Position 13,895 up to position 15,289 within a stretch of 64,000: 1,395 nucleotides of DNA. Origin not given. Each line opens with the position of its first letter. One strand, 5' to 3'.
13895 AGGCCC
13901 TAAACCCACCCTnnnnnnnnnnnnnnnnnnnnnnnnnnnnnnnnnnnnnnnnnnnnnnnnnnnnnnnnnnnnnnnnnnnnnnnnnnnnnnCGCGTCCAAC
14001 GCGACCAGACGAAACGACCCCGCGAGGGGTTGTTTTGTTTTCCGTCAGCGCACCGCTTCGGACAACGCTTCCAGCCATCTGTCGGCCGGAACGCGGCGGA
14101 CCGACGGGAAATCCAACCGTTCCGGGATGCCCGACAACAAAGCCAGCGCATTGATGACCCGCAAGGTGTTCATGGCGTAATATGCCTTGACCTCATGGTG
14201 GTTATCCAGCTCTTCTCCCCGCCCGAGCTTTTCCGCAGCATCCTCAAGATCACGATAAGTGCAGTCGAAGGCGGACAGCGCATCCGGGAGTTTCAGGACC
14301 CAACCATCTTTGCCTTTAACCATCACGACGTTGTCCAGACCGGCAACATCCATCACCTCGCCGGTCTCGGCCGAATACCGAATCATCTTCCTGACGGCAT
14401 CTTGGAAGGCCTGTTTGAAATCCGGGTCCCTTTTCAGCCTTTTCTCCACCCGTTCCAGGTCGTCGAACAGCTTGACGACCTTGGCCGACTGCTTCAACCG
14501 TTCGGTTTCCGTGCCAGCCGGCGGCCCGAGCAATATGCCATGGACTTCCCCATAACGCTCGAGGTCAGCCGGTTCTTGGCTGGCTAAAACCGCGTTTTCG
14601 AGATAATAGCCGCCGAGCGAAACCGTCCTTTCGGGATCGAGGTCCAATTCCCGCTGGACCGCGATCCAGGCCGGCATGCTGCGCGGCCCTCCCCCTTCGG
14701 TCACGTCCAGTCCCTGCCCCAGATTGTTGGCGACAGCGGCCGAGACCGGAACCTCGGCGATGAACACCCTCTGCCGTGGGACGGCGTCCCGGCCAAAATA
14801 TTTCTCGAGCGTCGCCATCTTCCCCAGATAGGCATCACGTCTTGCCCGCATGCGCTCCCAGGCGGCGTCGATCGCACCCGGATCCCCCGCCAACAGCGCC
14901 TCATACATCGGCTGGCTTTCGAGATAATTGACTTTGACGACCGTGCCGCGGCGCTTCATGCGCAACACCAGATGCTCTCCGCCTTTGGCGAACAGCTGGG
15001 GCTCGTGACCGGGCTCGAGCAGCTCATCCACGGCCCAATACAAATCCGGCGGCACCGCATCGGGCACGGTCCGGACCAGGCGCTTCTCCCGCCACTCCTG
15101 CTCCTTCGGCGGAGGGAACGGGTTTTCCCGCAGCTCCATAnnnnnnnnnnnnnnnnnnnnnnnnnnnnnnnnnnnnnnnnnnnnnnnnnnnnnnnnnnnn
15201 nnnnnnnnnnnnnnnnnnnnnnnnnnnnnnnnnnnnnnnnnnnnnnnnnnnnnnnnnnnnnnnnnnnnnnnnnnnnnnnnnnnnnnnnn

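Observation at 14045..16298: Tandem paralogous genes with a protein-kinase-like motif pattern and no recognisable family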

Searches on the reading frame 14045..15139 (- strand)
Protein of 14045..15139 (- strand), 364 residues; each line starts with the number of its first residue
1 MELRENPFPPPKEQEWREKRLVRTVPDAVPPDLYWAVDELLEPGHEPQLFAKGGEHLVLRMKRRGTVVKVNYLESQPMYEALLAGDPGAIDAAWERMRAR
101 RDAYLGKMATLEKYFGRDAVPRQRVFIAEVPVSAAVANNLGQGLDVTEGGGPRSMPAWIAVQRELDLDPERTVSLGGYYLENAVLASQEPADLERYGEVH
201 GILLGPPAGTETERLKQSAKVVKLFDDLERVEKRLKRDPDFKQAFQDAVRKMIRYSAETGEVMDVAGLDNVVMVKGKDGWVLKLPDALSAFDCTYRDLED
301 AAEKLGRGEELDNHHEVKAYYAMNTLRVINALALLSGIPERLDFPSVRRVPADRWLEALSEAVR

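Call 4: search_protein_families(library=pfam, proteins=[window:14045-15139:-], max_evalue=1)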
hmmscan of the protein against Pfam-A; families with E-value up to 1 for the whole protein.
window:14045-15139:- (364 aa): 1 family
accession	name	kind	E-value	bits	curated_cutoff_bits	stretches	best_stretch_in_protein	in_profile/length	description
PF07369.16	DUF1488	-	0.22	12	22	1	286-313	49-76/82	Protein of unknown function (DUF1488)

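Call 5: search_protein_families(library=ncbifam, proteins=[window:14045-15139:-], max_evalue=1)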
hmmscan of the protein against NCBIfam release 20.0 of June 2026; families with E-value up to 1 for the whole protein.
window:14045-15139:- (364 aa): 0 families

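Call 6: search_solved_structures(query=window:14045-15139:-, max_evalue=10)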
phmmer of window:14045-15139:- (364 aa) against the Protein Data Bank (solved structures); distinct sequences matched with E-value up to 10: 1.
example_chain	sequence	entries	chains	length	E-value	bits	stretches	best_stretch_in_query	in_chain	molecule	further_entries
2qv5_A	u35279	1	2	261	0.36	13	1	218-273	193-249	Uncharacterized protein Atu2773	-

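Call 7: find_homologous_proteins(query=window:14045-15139:-)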
Query window:14045-15139:- (364 aa): 9 proteins with E <= 0.001 among 8000 candidates.
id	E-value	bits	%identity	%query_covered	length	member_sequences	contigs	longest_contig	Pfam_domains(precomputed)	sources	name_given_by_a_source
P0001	1.2e-237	806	99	100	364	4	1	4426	-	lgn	-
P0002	3.2e-179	614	79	100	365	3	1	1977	-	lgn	-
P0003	1.3e-169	582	74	100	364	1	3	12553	-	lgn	-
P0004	4.9e-130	452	64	95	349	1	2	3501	-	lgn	-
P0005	9.1e-119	415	56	98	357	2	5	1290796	-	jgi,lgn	jgi:hypothetical protein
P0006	7.5e-117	408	57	99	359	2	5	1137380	-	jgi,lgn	jgi:hypothetical protein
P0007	1.3e-75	273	42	96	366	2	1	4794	-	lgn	-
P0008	5.3e-55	205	37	91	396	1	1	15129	-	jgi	jgi:hypothetical protein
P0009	1.4e-54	204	38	85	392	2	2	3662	-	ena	-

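Call 9: find_homologous_proteins(query=A1, max_evalue=0.01)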
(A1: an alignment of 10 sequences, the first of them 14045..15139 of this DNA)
Query A1 (10 sequences) (364 aa, profile of the alignment): 25 proteins with E <= 0.01 among 8000 candidates.
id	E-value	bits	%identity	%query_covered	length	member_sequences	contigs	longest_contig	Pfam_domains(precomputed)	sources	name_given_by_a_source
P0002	7.0e-171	586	79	100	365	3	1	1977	-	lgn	-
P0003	3.7e-170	584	74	100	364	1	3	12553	-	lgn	-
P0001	4.9e-169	580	99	100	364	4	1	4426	-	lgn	-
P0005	1.2e-158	546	56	98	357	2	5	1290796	-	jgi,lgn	jgi:hypothetical protein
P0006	4.6e-156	538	57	99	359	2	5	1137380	-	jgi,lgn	jgi:hypothetical protein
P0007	1.5e-148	513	42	96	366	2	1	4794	-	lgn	-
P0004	2.7e-147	509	64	95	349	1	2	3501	-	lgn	-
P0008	2.7e-142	492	37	91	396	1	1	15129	-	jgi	jgi:hypothetical protein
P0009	1.5e-141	490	38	85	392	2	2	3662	-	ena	-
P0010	3.3e-136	472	31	97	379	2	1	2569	-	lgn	-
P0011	2.2e-133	463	37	87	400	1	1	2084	-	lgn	-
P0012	3.4e-131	456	32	94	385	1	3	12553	-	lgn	-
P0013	4.5e-129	449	32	94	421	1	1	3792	-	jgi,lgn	-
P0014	1.5e-123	431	31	95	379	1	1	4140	-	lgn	-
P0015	1.2e-121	424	31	96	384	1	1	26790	-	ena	-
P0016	4.3e-116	406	31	95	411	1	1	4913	-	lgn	-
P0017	7.1e-116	405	29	95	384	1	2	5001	-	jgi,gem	-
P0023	1.9e-86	308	34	90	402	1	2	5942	-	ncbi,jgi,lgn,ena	-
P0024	1.8e-39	154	28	82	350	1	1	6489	-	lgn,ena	-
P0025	2.6e-36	144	30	86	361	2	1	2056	-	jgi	jgi:hypothetical protein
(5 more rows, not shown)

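Call 18: predict_structure(alignment_id=A1)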
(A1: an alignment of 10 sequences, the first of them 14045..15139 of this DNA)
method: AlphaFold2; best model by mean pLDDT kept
length: 364 residues; sequences in the alignment: 10
mean_pLDDT: 83.3   pTM: 0.82
mean pLDDT of the five models: 83.3, 80.6, 78.2, 78.0, 71.1
residues with pLDDT >= 90: 150; 70-90: 164; 50-70: 39; < 50: 11
segments of 3 or more residues with pLDDT < 50: 1-7, 9-11
pLDDT, mean of each block of 10 residues (from residue 1): 42 59 75 78 62 76 79 84 91 92 90 91 83 75 62 82 80 81 77 88 91 93 83 91 96 95 83 91 86 90 95 90 93 94 94 90 71
secondary structure, 60 per line:
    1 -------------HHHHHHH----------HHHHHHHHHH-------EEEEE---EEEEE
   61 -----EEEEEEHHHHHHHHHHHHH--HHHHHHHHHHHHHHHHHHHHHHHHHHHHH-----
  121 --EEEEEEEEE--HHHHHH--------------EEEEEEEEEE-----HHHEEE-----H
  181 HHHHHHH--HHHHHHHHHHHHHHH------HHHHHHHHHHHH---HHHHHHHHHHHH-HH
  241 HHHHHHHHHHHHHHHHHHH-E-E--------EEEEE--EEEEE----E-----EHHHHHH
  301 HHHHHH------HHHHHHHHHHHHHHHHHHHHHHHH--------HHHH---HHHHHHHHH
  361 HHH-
elements in order: H14-20 H31-40 E48-52 E56-60 E66-71 H72-84 H87-115 E123-131 H134-139 E154-163 E172-174 H180-187 H190-204 H211-222 H226-237 H239-259 E272-276 E279-283 H295-306 H313-336 H345-348 H352-363

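Call 22: find_encoding_contigs(protein=P0005, flank=10000, max_places=3)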
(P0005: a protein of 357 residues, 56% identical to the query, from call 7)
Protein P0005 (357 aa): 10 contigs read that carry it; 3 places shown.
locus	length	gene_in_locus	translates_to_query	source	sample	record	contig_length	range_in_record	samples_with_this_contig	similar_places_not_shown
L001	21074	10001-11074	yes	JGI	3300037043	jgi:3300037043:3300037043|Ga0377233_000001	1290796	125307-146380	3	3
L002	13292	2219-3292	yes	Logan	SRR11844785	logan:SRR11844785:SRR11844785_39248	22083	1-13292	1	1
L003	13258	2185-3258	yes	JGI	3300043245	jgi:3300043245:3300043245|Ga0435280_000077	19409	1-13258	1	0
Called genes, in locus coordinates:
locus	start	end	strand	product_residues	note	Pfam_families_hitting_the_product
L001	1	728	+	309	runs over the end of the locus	PF01073:3Beta_HSD, PF01370:Epimerase, PF02719:Polysacc_synt_2, PF04321:RmlD_sub_bind, PF05368:NmrA (weak), PF07993:NAD_binding_4 (faint), PF13460:NAD_binding_10 (weak), PF16363:GDP_Man_Dehyd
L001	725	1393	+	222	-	PF01300:Sua5_yciO_yrdC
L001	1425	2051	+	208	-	PF14681:UPRTase, PF00156:Pribosyltran (weak)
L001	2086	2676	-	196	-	PF01725:Ham1p_like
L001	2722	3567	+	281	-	PF00398:RrnaAD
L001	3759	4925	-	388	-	-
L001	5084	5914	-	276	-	-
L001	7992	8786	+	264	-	PF13489:Methyltransf_23, PF01209:Ubie_methyltran, PF13847:Methyltransf_31, PF08241:Methyltransf_11, PF08242:Methyltransf_12, PF13649:Methyltransf_25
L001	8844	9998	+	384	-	-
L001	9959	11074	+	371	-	-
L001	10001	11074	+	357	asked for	-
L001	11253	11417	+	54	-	-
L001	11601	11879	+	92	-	PF02001:DUF134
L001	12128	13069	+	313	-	-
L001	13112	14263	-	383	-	-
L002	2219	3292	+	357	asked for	-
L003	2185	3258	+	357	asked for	-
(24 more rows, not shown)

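Call 24: fold_search(model_id=the predicted structure, library=pdb)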
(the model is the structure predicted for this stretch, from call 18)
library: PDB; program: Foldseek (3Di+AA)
matches with E <= 10: 333; with E <= 0.001: 0
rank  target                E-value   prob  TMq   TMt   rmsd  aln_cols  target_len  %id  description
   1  4ocj                  1.2e-02  0.35  0.22  0.22  19.6       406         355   12  N-acetylhexosamine 1-phosphate kinase in complex with GlcNAc (released 2014-05-14)
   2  4iwp                  3.0e-02  0.80  0.25  0.16   8.4       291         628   13  Crystal structure and mechanism of activation of TBK1 (released 2013-03-13)
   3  4iwq                  3.9e-02  0.54  0.23  0.15   9.7       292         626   14  Crystal structure and mechanism of activation of TBK1 (released 2013-03-13)
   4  4wh2                  5.8e-02  0.16  0.20  0.20  20.3       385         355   10  N-acetylhexosamine 1-kinase in complex with ADP (released 2015-02-18)
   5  4wh1                  5.8e-02  0.14  0.19  0.19  19.8       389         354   11  N-Acetylhexosamine 1-kinase (ligand free) (released 2015-02-11)
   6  5m08_A                6.8e-02  0.16  0.18  0.24  14.3       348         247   14  Crystal structure of Mycobacterium tuberculosis PknI kinase domain, C20A_R136A double mutant (released 2017-01-11)
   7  5fbn_C                8.1e-02  0.16  0.18  0.22  13.9       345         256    9  BTK kinase domain with inhibitor 1 (released 2016-02-03)
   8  9blh_B                9.0e-02  0.33  0.23  0.28  13.3       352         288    9  Crystal structure of calcium/calmodulin-dependent protein kinase type II subunit delta complexed with ribociclib (released 2025-05-07)
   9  7kx6_A                9.5e-02  0.20  0.19  0.24  13.3       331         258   12  Crystal structure of DCLK1-KD in complex with XMD8-85 (released 2021-09-22)
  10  9uhc_A                1.1e-01  0.20  0.22  0.24  12.8       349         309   12  FGFR1 kinase domain with a covalent inhibitor 9p (released 2025-09-24)
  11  7mon_A                1.1e-01  0.16  0.20  0.24  14.7       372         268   11  Structure of human RIPK3-MLKL complex (released 2021-11-17)
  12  3hzt                  1.3e-01  0.25  0.23  0.20  13.0       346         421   11  Crystal structure of Toxoplasma gondii CDPK3, TGME49_105860 (released 2009-07-21)
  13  6kyr_B                1.4e-01  0.23  0.25  0.28  13.9       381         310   11  Crystal structure of DCLK1 mutant (P675L) Autoinhibited Kinase Domain (released 2020-09-23)
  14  4eut_A                1.5e-01  0.28  0.19  0.18  10.5       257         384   16  Structure of BX-795 Complexed with Unphosphorylated Human TBK1 Kinase-ULD Domain (released 2012-05-23)
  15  9flt                  1.6e-01  0.25  0.28  0.31  12.3       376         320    8  Crystal structure of human Haspin (GSG2) kinase bound to chemical probe MU1920 (released 2024-09-11)
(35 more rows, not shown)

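Call 26: search_protein_representatives(alignment_id=A2)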
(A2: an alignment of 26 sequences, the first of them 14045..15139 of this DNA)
Query: 26 sequences, 371 profile positions. Proteins with E-value up to 0.001 (for the whole library): 623; up to 1e-10: 463; up to 1e-30: 266. The best 150 are listed.
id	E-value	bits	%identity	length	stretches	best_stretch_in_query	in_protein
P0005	2.7e-133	461.0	-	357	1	13-368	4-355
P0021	7.0e-132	456.3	-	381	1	15-370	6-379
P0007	2.9e-130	451.0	-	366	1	15-369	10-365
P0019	8.5e-130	449.5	-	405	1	7-366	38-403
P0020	1.7e-128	445.2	-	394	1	7-370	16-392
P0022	2.5e-120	418.3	-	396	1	5-367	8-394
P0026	2.4e-114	398.6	-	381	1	14-366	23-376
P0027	2.7e-112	391.9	-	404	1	13-369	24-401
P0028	4.6e-112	391.1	-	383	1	9-369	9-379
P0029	2.1e-111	389.0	-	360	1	15-368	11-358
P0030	6.5e-110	384.0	-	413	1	27-367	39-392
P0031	1.0e-109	383.4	-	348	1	22-365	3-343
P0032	1.2e-108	379.9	-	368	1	13-370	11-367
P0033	2.2e-107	375.7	-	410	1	13-369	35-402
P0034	1.6e-106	372.9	-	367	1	14-370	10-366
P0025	3.0e-89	316.1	-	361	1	9-367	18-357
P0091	4.9e-57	210.0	-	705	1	35-357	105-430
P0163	7.0e-45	170.1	-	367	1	41-349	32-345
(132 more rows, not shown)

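Call 29: search_solved_structures(query=A3, max_evalue=10, show_alignments=5)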
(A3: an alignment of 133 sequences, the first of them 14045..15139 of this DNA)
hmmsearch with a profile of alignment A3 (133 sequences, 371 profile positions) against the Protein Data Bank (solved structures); distinct sequences matched with E-value up to 10: 10.
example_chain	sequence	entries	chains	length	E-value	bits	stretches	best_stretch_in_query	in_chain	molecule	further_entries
9i38_A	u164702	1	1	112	0.029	16.8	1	174-253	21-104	m4D2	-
5gnc_A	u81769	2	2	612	0.038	16.4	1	100-235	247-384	Avh146 | RxLR effector protein PSR2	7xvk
9j5i_E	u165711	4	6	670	0.046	16.1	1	100-235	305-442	RxLR effector protein PSR2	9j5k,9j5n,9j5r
8ccr_A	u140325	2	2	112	0.065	15.6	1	172-251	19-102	4D2 (mutant T19D)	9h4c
7ah0_A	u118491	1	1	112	0.088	15.2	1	174-251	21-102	4D2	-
4ww5_A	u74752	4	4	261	0.3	13.4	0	267-289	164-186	EKC/KEOPS complex subunit BUD32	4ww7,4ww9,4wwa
3tc8_A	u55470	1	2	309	0.35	13.2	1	253-277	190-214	Leucine aminopeptidase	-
2ebd_A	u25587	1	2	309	0.72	12.2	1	295-346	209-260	3-oxoacyl-[acyl-carrier-protein] synthase 3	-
3kow_E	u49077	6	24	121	0.9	11.8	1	38-66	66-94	D-ornithine aminomutase S component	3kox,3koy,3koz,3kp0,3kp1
1z7u_A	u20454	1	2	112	1.3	11.3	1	269-307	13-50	hypothetical protein EF0647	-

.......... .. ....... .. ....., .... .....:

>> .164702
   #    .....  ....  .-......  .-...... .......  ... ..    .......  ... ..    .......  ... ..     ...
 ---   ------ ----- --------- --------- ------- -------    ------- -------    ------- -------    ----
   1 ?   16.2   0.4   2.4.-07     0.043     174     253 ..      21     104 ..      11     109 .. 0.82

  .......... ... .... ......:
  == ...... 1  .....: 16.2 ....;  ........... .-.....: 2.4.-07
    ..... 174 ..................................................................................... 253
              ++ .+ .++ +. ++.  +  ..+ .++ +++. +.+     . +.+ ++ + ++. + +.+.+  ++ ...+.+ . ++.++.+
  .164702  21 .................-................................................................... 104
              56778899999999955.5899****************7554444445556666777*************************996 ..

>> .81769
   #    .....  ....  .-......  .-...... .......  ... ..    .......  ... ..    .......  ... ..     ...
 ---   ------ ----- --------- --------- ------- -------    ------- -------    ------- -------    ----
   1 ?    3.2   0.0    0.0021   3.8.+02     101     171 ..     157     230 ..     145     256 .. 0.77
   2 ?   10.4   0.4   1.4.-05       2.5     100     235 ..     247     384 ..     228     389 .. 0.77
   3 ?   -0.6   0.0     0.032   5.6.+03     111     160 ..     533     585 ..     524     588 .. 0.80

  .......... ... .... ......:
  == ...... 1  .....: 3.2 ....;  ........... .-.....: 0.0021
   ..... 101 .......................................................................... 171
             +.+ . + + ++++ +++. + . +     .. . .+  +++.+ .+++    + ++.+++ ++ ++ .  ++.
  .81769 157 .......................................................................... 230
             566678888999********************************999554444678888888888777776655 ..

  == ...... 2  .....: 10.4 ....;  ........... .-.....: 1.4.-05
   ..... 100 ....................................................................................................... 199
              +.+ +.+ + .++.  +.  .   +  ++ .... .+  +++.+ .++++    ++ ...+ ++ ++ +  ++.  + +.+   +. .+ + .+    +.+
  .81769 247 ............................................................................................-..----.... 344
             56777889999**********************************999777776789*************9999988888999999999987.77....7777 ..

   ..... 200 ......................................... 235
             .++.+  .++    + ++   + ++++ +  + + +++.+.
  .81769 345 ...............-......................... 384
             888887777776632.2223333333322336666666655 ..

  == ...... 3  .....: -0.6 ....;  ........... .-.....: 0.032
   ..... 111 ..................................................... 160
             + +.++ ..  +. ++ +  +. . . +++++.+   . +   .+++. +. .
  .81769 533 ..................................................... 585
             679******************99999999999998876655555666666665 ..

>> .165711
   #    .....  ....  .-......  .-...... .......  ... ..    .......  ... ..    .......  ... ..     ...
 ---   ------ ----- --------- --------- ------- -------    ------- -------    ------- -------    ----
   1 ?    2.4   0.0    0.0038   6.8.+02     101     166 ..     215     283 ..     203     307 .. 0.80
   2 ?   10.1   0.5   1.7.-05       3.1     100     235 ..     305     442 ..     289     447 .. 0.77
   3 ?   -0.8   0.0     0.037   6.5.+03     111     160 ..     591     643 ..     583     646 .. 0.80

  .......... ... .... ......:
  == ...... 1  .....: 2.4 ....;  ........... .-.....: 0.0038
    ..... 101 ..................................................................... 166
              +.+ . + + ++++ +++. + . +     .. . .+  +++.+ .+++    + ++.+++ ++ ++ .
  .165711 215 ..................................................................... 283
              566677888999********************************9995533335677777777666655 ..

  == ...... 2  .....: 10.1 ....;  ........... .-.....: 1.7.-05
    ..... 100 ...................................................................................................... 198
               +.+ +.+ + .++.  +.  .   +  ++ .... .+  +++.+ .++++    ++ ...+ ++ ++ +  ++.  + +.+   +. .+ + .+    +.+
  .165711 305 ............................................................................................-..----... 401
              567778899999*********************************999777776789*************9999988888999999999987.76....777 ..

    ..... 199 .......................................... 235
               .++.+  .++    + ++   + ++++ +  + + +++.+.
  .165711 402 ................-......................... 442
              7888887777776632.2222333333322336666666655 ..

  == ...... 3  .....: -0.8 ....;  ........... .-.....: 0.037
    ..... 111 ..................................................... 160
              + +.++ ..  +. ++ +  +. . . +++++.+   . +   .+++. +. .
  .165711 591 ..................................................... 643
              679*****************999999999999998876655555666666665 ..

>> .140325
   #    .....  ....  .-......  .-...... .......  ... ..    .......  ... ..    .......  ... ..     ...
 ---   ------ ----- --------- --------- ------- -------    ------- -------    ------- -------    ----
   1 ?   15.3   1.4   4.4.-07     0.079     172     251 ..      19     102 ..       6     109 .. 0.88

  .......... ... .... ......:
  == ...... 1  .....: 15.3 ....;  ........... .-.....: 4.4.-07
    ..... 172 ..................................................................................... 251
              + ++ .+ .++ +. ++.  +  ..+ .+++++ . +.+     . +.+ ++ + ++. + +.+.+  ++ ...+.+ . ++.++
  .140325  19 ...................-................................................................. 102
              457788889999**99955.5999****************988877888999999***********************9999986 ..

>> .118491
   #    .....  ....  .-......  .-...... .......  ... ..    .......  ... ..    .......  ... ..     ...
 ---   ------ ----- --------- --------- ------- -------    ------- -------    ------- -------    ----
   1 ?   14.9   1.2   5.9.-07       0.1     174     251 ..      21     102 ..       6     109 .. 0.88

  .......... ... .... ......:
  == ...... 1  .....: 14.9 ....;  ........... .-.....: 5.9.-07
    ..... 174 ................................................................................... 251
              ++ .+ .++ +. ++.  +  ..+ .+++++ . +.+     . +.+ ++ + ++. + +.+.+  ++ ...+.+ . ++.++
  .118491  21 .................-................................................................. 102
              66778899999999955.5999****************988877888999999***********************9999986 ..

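Call 32: search_protein_families(library=pfam, alignment_id=A4, max_evalue=0.01)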
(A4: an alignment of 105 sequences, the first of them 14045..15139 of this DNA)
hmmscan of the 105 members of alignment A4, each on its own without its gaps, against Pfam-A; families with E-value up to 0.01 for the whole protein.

A. member 1, window:14045-15139:- (364 aa): 0 families

B. families by the number of members that match (of 105 scanned): 8 families
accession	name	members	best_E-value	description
PF10707.15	YrbL-PhoP_reg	3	0.0019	PhoP regulatory network protein YrbL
PF04187.18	Cofac_haem_bdg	1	9.2e-13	Haem-binding uptake, Tiki superfamily, ChaN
PF22642.1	MinC_N_1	1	0.0025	Cell-division inhibitor MinC, N-terminal domain-like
PF05246.16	DUF735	1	0.0056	Protein of unknown function (DUF735)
PF13550.12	Phage-tail_3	1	0.0067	Putative phage tail protein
PF20862.2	DUF6843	1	0.0071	Family of unknown function (DUF6843)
PF14497.11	GST_C_3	1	0.0086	Glutathione S-transferase, C-terminal domain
PF22850.1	CATSPERD-E_C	1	0.0087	CATSPERD/E C-terminal domain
